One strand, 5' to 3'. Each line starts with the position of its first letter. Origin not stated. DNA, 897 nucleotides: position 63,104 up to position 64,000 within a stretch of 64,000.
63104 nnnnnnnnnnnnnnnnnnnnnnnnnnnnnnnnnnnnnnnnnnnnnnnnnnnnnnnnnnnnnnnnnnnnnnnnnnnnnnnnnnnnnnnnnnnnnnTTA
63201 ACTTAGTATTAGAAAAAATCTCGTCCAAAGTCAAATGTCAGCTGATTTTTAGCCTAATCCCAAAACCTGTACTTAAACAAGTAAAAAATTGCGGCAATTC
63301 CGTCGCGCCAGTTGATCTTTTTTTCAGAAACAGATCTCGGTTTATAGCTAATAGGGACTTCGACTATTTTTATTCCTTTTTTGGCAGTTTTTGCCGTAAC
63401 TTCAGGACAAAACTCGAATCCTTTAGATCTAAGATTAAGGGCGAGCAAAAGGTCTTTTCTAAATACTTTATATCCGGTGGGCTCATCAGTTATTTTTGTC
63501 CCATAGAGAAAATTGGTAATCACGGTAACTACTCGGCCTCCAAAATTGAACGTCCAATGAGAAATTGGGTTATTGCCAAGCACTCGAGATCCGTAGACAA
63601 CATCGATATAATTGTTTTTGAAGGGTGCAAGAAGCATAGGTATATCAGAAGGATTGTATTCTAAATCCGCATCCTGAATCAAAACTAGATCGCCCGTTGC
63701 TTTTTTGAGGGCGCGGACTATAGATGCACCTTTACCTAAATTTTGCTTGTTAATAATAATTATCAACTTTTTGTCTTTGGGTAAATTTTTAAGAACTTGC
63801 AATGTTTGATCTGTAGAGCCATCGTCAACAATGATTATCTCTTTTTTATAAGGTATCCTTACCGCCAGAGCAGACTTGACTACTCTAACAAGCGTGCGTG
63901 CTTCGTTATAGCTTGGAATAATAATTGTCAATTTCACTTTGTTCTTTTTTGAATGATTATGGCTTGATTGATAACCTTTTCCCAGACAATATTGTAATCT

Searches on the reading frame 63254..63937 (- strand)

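Call 54: search_protein_families(library=ncbifam, proteins=[window:63254-63937:-], max_evalue=0.00001)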
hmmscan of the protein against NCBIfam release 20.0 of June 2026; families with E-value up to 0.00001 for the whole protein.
window:63254-63937:- (227 aa): 22 families
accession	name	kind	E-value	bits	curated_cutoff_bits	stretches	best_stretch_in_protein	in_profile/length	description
TIGR04182.1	glyco_TIGR04182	equivalog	6.1e-32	111.2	325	1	3-222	2-216/293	S-layer glycoprotein N-glycosyltransferase AglJ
NF047588.1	GlcsyltransPgfSStrep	equivalog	2.1e-21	76.5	500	1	1-161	1-161/308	glycosyltransferase PgfS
NF007986.1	PRK10714.1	equivalog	7e-20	71.3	529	1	2-210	7-212/316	undecaprenyl-phosphate 4-deoxy-4-formamido-L-arabinose transferase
TIGR03937.1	PgaC_IcaA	equivalog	9.8e-17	61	422.3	1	3-109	47-153/407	poly-beta-1,6-N-acetyl-D-glucosamine synthase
NF041391.1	DPhHxTase_Halo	equivalog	1.1e-16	60.4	375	1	9-211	3-195/213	dolichyl-phosphate hexose transferase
NF041875.1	EPS_EpsD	equivalog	2.2e-15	56.9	370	1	3-113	1-111/325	exopolysaccharide biosynthesis glycosyltransferase EpsD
NF058614.1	PPMAGASynPpgS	equivalog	1.2e-14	54.3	370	1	5-197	4-195/226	polyprenyl-phospho-N-acetylgalactosaminyl synthase PpgS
NF010496.0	PRK13915.1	equivalog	5.4e-14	52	262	1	2-139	32-176/307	glucosyl-3-phosphoglycerate synthase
NF007482.0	PRK10073.1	equivalog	7.5e-14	51.5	423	1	2-114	7-118/334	glycosyltransferase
TIGR04283.1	glyco_like_mftF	equivalog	2.1e-12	47.1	182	1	3-124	1-116/221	TIGR04283 family arsenosugar biosynthesis glycosyltransferase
TIGR04242.1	nodulat_NodC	equivalog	1.2e-11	44.2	550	1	4-119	51-169/395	chitooligosaccharide synthase NodC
NF047683.1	TeichurnBiosyTuaG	equivalog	1.4e-11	44.5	400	1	3-100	8-105/252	teichuronic acid biosynthesis protein TuaG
TIGR03965.1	mycofact_glyco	equivalog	1.2e-10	40.9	280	1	3-123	76-195/467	mycofactocin biosynthesis glycosyltransferase MftF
NF053739.1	GlytfEpsEBac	equivalog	3.7e-10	39.2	450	1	2-91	2-92/265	glycosyltransferase EpsE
NF050050.1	ProtGlycPglI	equivalog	1.1e-09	38.1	500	1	2-115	3-117/306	GalNAc(5)-diNAcBac-PP-undecaprenol beta-1,3-glucosyltransferase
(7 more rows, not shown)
